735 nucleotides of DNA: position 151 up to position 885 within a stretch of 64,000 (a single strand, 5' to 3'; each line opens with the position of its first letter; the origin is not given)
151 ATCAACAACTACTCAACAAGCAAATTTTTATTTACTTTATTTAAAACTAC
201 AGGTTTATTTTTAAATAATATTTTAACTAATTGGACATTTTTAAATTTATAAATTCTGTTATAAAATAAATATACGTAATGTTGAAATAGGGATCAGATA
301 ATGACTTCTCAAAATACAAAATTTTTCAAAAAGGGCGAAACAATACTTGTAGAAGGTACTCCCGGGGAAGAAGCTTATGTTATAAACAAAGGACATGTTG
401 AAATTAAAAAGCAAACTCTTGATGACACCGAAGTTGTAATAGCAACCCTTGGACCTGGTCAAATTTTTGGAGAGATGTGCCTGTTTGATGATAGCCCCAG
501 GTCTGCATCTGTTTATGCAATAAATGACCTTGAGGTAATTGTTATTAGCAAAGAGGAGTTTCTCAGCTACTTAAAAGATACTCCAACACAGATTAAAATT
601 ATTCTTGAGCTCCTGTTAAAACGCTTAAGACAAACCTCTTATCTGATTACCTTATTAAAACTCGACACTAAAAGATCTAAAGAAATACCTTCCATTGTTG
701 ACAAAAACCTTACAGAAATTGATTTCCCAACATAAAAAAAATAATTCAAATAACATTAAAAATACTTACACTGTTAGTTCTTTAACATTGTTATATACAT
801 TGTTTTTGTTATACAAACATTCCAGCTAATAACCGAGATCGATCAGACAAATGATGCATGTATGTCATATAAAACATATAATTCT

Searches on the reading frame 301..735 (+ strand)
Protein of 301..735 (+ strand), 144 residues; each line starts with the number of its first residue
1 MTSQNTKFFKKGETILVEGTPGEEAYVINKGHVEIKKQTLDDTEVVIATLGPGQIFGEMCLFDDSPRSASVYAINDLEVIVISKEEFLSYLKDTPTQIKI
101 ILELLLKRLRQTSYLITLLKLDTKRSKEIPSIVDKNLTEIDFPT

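Call 5: search_protein_families(library=pfam, proteins=[window:301-735:+], max_evalue=0.001)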
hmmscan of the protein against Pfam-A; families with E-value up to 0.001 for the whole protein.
window:301-735:+ (144 aa): 1 family
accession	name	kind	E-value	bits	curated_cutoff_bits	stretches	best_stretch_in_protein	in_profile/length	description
PF00027.35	cNMP_binding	-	3.1e-24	85.2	27.5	1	7-92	2-87/89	Cyclic nucleotide-binding domain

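Call 6: search_protein_families(library=ncbifam, proteins=[window:301-735:+], max_evalue=0.001)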
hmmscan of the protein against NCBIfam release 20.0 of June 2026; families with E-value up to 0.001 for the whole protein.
window:301-735:+ (144 aa): 7 families
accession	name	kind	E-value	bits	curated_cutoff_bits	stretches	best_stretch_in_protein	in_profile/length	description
NF008732.0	PRK11753.1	equivalog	3.4e-15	56.1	266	1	7-118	26-138/214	cAMP-activated global transcriptional regulator CRP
NF058543.1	ActPatMycb56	equivalog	5.8e-10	38.5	460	1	11-109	26-122/317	acetyltransferase Pat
NF041163.2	encap_f2b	equivalog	2.5e-07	30.2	400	1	7-96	98-188/450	family 2B encapsulin nanocompartment shell protein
TIGR03896.1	cyc_nuc_ocin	subfamily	5.7e-07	29.2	161.05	1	11-93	15-101/317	bacteriocin-type transport-associated protein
TIGR03697.1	NtcA_cyano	equivalog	1.2e-06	28.5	244.95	1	12-120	1-111/193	global nitrogen regulator NtcA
NF053664.1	TransRegPtrACyano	equivalog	0.00035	19.9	300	1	25-121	30-119/196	Crp/Fnr family transcriptional regulator PtrA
NF010499.0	PRK13918.1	equivalog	0.00043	19.8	274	1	4-112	12-112/205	CRP/FNR family transcriptional regulator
